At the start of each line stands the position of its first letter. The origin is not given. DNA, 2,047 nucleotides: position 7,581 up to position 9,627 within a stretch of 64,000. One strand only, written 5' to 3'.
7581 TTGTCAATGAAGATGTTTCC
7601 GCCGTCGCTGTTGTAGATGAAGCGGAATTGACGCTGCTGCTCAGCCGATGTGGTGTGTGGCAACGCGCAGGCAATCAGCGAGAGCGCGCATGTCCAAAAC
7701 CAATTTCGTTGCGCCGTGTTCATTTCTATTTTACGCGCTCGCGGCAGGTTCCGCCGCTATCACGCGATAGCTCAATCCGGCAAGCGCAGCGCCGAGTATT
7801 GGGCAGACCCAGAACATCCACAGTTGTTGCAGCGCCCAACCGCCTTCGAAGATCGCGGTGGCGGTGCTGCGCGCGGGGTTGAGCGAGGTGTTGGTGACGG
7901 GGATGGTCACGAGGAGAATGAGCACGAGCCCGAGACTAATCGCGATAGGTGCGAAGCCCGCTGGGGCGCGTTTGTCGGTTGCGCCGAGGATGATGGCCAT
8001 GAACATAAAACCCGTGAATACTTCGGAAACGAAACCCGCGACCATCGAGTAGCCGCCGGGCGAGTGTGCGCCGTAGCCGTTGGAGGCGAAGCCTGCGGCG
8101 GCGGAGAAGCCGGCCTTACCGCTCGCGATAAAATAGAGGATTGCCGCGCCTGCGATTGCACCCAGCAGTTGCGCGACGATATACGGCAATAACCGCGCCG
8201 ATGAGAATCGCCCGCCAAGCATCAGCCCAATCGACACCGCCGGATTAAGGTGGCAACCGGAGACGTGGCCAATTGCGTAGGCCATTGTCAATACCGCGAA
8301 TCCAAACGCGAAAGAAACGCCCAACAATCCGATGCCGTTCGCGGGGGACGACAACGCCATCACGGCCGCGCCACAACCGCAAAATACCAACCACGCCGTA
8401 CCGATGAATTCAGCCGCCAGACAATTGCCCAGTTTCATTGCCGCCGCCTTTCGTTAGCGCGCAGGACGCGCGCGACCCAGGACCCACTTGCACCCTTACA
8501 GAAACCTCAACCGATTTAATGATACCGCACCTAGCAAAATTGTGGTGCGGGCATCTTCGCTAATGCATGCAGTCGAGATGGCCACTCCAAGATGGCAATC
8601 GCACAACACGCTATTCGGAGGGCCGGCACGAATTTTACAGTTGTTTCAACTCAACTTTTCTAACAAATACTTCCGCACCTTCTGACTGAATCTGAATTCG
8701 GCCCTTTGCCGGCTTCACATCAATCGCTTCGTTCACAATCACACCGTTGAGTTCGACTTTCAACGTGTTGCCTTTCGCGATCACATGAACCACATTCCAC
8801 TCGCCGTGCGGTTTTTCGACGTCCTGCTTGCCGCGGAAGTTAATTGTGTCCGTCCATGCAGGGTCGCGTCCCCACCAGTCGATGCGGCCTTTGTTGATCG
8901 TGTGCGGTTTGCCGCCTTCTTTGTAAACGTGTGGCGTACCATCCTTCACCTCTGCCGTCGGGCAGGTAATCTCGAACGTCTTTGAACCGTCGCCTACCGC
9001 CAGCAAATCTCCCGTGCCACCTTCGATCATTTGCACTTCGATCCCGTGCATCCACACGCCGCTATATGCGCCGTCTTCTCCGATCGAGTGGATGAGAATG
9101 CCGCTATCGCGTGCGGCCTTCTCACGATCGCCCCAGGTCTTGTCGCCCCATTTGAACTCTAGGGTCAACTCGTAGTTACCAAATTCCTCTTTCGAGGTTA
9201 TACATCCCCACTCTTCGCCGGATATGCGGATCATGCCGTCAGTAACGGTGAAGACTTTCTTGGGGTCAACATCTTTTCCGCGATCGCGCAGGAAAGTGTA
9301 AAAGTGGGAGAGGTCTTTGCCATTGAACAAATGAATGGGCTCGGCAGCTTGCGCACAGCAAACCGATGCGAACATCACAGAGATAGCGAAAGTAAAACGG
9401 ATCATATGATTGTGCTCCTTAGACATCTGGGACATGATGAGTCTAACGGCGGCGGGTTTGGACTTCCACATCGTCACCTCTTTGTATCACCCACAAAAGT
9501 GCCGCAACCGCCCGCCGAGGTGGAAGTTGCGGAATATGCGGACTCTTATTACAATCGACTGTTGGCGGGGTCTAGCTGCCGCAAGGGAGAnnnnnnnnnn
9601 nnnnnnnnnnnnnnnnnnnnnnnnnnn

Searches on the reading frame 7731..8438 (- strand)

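Call 60: search_protein_families(library=pfam, proteins=[window:7731-8438:-], max_evalue=0.0001)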
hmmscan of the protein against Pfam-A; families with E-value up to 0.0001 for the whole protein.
window:7731-8438:- (235 aa): 1 family
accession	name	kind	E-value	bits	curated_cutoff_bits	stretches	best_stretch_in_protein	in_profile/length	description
PF00230.25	MIP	-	8.7e-50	170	25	1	7-224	11-222/222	Major intrinsic protein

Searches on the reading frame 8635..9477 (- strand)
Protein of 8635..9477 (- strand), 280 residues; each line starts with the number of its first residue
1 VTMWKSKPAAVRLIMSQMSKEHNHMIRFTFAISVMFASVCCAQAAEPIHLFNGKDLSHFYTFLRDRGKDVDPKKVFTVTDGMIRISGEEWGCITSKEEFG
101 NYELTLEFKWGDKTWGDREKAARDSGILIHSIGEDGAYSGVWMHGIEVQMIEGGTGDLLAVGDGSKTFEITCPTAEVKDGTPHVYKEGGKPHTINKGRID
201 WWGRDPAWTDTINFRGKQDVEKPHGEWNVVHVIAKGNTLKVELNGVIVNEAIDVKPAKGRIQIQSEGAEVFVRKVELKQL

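Call 60: search_protein_families(library=pfam, proteins=[window:8635-9477:-], max_evalue=0.0001)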
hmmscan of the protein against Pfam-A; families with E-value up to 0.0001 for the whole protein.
window:8635-9477:- (280 aa): 1 family
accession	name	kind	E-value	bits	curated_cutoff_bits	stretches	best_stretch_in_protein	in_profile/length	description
PF06439.18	3keto-disac_hyd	-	6.5e-31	108.3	26.8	1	47-278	2-187/187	3-keto-disaccharide hydrolase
